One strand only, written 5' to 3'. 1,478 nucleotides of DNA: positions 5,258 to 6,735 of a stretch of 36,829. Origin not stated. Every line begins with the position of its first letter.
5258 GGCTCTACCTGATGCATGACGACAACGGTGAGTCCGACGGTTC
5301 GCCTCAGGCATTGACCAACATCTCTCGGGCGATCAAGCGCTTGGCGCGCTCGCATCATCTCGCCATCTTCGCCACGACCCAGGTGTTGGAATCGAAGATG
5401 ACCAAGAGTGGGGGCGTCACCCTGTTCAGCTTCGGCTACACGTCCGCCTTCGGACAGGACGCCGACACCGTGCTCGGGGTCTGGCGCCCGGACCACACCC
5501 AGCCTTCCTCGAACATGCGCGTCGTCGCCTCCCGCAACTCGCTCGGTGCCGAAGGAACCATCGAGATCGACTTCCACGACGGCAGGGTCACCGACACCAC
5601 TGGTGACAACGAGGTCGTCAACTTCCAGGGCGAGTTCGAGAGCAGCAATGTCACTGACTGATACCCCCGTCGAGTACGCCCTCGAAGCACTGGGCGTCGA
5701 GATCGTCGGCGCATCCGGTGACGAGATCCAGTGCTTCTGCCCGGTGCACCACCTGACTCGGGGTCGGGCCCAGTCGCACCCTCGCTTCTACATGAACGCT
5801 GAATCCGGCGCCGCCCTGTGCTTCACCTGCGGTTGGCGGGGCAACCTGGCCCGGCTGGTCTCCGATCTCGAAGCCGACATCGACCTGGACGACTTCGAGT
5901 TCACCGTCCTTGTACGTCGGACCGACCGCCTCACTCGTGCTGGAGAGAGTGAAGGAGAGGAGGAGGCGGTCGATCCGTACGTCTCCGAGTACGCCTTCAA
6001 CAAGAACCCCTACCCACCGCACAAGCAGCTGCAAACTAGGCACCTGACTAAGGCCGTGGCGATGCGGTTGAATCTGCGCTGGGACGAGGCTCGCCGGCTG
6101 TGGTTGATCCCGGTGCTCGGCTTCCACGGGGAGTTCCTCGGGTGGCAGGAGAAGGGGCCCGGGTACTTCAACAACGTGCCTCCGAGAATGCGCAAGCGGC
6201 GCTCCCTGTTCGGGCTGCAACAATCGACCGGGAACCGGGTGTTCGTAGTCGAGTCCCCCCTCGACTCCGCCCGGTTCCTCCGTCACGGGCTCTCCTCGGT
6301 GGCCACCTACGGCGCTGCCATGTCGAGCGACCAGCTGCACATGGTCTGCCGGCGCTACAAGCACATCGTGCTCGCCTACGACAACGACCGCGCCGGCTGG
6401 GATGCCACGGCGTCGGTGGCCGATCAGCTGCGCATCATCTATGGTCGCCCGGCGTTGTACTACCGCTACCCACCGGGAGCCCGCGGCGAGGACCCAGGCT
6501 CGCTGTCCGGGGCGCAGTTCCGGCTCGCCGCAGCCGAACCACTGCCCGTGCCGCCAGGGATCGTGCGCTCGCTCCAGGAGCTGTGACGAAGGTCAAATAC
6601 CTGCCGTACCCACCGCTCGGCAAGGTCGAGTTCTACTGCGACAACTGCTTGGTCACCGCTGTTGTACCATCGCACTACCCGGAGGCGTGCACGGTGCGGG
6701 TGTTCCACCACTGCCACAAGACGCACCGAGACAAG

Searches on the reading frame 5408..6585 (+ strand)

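Call 8: search_protein_families(library=pfam, proteins=[window:5408-6585:+], max_evalue=0.01)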
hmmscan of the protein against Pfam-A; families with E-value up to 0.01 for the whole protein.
window:5408-6585:+ (392 aa): 3 families
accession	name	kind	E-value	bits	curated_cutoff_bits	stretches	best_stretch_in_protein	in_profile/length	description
PF13155.12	Toprim_2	-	1.7e-09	38.4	22.1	1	279-342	1-67/88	Toprim-like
PF01751.28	Toprim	-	2.8e-06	27.8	23.1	1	278-342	2-81/96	Toprim domain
PF13662.12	Toprim_4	-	0.0001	22.9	25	1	277-341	2-74/85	Toprim domain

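Call 9: search_protein_families(library=phrogs, proteins=[window:5408-6585:+], max_evalue=0.01)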
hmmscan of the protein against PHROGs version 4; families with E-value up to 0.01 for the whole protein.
window:5408-6585:+ (392 aa): 5 families
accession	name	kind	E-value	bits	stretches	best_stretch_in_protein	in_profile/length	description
phrog_47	-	DNA, RNA and nucleotide metabolism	1.6e-33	117.3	1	80-372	23-327/947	DNA primase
phrog_6444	-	DNA, RNA and nucleotide metabolism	4e-15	56.6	1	237-340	216-325/577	DNA primase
phrog_239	-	DNA, RNA and nucleotide metabolism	9.7e-09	35.7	1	106-341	40-275/801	DNA primase/helicase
phrog_849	-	DNA, RNA and nucleotide metabolism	1.2e-05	25.5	1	265-341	226-310/435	DNA primase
phrog_360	-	DNA, RNA and nucleotide metabolism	0.004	18.3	0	84-155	4-72/133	DNA primase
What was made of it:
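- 5408..6586 (+): Toprim DNA primase. These are the maximal ORF coordinates; the true start is probably near the end of dnaB. Pfam Toprim_2 1.7e-9 (call 8). phrog_47 1.6e-33 (call 9).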
